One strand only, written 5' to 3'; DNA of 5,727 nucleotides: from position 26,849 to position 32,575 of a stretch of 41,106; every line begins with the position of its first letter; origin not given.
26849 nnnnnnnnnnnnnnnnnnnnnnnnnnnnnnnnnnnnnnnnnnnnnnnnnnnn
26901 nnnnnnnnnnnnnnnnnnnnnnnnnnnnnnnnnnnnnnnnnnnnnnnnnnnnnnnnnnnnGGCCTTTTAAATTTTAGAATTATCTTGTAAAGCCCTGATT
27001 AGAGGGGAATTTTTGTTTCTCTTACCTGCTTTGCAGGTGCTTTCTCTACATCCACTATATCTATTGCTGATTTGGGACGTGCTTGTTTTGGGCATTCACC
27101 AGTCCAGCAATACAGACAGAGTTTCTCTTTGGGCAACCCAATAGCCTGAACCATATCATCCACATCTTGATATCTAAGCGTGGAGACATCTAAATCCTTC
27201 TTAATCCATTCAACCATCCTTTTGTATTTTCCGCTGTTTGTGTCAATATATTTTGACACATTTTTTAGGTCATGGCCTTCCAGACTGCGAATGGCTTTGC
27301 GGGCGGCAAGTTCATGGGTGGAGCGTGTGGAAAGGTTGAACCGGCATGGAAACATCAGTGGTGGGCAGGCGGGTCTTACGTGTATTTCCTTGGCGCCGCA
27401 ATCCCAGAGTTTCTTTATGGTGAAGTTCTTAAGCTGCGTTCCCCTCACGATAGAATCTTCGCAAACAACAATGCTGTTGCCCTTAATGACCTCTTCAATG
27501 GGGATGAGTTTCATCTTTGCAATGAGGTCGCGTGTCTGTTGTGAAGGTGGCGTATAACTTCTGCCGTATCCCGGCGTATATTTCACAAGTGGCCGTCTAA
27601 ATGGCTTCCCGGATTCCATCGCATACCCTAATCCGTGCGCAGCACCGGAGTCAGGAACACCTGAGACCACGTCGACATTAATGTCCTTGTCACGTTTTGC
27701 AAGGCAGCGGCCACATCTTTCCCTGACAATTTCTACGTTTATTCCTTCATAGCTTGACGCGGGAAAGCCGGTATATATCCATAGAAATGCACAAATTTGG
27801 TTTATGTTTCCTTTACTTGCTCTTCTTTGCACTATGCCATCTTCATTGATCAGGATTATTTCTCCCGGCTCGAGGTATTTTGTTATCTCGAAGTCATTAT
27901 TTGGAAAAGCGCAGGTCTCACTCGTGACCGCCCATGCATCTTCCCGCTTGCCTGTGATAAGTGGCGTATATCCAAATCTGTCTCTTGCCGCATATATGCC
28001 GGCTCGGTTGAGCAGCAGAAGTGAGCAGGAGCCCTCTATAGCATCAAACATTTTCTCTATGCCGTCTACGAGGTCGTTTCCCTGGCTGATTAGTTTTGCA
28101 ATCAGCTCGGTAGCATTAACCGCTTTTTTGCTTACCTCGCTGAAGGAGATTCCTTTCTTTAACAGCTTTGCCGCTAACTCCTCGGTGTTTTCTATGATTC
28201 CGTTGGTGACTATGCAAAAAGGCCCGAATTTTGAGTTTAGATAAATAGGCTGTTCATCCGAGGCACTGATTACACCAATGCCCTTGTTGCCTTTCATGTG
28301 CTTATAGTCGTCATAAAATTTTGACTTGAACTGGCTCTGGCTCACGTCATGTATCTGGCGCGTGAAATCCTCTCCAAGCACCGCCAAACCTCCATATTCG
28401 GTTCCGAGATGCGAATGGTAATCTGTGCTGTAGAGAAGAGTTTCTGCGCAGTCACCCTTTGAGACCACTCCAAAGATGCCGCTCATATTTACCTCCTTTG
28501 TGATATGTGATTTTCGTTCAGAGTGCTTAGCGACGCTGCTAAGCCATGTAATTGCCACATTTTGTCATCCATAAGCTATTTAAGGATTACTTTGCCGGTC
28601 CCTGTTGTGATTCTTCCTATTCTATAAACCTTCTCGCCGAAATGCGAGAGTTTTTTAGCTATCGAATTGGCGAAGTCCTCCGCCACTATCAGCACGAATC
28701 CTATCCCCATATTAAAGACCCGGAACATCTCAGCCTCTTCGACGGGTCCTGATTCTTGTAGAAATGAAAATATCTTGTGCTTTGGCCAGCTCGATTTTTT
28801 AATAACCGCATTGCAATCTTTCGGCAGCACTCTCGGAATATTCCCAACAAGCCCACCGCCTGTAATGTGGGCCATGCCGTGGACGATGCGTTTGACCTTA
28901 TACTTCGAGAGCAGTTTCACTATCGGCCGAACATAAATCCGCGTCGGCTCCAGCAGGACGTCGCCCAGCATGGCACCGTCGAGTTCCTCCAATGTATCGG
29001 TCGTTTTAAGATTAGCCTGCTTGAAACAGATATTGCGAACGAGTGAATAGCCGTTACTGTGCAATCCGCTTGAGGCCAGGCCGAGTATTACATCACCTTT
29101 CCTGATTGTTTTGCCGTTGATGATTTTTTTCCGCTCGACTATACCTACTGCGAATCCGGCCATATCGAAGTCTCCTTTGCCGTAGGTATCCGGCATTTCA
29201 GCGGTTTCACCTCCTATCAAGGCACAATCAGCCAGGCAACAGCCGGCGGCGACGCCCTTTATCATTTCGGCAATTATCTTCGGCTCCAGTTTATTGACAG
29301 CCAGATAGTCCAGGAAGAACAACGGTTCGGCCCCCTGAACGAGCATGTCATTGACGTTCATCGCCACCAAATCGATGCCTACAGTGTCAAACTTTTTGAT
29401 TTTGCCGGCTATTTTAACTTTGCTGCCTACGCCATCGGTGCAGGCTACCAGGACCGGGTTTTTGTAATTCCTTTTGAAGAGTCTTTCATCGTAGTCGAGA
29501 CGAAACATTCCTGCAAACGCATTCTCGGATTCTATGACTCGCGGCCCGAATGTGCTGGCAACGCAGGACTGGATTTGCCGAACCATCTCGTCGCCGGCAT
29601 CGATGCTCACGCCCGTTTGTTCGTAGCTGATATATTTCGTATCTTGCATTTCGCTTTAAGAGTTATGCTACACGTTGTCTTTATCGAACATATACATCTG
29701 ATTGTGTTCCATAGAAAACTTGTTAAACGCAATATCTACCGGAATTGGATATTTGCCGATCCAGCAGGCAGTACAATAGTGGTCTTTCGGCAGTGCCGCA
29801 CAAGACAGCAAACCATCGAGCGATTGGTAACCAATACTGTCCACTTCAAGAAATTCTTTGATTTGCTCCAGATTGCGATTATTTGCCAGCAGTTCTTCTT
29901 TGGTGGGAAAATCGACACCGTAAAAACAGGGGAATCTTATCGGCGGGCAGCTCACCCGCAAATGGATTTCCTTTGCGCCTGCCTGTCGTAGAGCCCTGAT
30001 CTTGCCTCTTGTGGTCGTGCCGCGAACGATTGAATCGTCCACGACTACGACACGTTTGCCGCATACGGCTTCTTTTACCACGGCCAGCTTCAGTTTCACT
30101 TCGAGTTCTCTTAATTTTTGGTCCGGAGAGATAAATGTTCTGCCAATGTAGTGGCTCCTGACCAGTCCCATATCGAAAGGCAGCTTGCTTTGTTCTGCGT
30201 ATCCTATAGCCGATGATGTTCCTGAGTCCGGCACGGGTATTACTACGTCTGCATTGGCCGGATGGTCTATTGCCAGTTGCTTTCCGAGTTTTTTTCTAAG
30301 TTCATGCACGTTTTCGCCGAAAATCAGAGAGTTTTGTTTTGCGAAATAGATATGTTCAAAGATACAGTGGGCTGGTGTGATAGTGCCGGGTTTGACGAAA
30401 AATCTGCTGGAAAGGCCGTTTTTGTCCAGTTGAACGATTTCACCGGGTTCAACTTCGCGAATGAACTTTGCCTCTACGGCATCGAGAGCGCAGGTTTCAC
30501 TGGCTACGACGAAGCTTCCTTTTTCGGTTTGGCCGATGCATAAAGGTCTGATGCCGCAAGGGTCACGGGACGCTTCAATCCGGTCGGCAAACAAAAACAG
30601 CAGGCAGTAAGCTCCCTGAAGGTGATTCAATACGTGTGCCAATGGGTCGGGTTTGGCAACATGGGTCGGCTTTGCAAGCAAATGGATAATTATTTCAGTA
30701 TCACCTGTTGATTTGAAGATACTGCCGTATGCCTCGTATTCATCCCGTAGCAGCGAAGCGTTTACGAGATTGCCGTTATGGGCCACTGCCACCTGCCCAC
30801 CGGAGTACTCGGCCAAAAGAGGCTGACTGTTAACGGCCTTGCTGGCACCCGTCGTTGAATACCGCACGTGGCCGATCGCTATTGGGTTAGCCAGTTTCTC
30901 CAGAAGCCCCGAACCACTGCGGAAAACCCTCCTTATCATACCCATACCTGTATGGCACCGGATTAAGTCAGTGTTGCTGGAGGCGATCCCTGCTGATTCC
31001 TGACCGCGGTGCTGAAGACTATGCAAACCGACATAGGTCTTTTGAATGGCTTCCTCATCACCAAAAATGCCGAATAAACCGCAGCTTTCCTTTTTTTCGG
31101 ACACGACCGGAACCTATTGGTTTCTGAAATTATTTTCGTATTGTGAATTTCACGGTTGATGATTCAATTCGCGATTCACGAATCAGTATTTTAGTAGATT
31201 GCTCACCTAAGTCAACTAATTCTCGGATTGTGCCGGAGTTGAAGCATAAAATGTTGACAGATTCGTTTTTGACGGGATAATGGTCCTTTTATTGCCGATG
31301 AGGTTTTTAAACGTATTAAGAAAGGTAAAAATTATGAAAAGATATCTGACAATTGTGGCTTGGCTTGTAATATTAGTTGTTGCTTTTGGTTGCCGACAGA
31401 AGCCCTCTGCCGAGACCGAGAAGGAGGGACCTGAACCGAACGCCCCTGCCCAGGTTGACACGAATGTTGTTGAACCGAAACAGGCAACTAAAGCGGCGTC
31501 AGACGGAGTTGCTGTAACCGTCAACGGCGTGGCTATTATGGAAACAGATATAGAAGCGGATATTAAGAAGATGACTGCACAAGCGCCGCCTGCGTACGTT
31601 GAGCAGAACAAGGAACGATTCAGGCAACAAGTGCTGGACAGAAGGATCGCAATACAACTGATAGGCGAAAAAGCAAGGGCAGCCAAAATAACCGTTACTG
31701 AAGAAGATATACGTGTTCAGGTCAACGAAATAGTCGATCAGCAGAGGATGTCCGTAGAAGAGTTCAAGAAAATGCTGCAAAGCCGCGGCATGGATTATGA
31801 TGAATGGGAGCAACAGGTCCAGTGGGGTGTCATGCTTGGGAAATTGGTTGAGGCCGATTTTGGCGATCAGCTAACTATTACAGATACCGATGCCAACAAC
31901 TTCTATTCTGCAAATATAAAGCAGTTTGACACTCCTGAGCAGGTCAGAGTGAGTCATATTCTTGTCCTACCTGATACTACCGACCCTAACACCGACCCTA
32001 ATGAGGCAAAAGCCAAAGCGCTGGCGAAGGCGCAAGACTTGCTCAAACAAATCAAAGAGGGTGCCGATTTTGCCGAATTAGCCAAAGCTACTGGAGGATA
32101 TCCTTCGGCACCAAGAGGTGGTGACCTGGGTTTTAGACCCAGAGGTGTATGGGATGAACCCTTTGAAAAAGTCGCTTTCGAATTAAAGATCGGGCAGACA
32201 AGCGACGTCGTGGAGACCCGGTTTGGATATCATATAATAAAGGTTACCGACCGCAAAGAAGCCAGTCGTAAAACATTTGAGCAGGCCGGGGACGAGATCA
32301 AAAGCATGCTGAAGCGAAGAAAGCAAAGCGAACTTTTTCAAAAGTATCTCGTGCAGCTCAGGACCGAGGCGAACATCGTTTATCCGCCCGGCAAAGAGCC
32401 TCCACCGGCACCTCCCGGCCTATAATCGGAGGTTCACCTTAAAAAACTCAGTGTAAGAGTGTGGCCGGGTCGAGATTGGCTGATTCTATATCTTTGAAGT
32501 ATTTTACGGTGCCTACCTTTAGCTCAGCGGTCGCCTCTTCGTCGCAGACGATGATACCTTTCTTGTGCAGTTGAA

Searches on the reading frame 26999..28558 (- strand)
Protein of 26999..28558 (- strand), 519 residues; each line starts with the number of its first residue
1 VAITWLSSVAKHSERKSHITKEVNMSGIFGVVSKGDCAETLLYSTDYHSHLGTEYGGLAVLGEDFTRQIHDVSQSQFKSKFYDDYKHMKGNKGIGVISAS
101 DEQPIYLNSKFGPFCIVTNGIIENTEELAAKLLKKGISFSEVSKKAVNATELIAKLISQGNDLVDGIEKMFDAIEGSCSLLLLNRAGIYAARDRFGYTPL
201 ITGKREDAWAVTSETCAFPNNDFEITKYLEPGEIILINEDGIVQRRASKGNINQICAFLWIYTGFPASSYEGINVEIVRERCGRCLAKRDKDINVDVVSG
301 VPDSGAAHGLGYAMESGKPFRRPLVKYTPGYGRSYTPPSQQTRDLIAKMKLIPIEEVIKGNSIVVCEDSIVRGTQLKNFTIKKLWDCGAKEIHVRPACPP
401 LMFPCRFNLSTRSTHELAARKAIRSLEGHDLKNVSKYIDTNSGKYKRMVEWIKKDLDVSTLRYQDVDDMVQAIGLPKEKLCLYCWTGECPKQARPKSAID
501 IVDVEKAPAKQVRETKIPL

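Call 55: search_protein_families(library=pfam, proteins=[window:26999-28558:-], max_evalue=0.001)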
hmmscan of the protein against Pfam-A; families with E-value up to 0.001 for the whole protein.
window:26999-28558:- (519 aa): 2 families
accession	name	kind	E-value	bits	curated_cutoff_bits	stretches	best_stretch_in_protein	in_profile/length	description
PF13537.11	GATase_7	-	2.6e-16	60.2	25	1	98-218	9-121/123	Glutamine amidotransferase domain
PF13522.11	GATase_6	-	1.3e-05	25.6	27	1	100-214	28-130/130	Glutamine amidotransferase domain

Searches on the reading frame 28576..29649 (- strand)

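Call 55: search_protein_families(library=pfam, proteins=[window:28576-29649:-], max_evalue=0.001)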
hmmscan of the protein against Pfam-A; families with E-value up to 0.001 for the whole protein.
window:28576-29649:- (357 aa): 2 families
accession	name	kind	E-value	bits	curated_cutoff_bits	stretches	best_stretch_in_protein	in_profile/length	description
PF02769.27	AIRS_C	-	1.6e-30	106.8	23.1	1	183-354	1-153/156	AIR synthase related protein, C-terminal domain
PF00586.29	AIRS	-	9.8e-24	84.4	24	1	66-171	14-112/112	AIR synthase related protein, N-terminal domain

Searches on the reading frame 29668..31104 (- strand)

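Call 55: search_protein_families(library=pfam, proteins=[window:29668-31104:-], max_evalue=0.001)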
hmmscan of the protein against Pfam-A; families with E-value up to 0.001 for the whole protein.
window:29668-31104:- (478 aa): 4 families
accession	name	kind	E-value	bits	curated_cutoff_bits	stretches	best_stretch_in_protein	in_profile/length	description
PF13537.11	GATase_7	-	8.2e-20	71.5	25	1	88-208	8-122/123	Glutamine amidotransferase domain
PF13522.11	GATase_6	-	2.1e-18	67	27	1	72-203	9-130/130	Glutamine amidotransferase domain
PF00156.33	Pribosyltran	-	5.7e-07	29.4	26.3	1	280-386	25-124/158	Phosphoribosyl transferase domain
PF13230.11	GATase_4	-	6e-06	25.8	23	1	75-117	73-115/272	Glutamine amidotransferases class-II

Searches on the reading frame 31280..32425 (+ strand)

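Call 55: search_protein_families(library=pfam, proteins=[window:31280-32425:+], max_evalue=0.001)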
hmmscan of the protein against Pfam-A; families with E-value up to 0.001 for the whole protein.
window:31280-32425:+ (381 aa): 6 families
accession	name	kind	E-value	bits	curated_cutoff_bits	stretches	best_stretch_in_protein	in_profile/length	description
PF13616.12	Rotamase_3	-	8.8e-27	94.4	22.5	1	215-326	9-116/116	PPIC-type PPIASE domain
PF00639.27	Rotamase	-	3.8e-24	85.9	21.7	1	226-324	1-97/97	PPIC-type PPIASE domain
PF13145.12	Rotamase_2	-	2.9e-19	70.5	27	1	200-336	1-119/121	PPIC-type PPIASE domain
PF09312.16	SurA_N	-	3.4e-11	43.8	30.8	1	75-185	2-113/118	SurA N-terminal domain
PF13624.11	SurA_N_3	-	3.9e-10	40.3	27.2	1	20-189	9-161/162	SurA-like N-terminal domain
PF13623.11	SurA_N_2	-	2.6e-05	24.6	28.5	1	67-153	32-122/145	SurA-like N-terminal domain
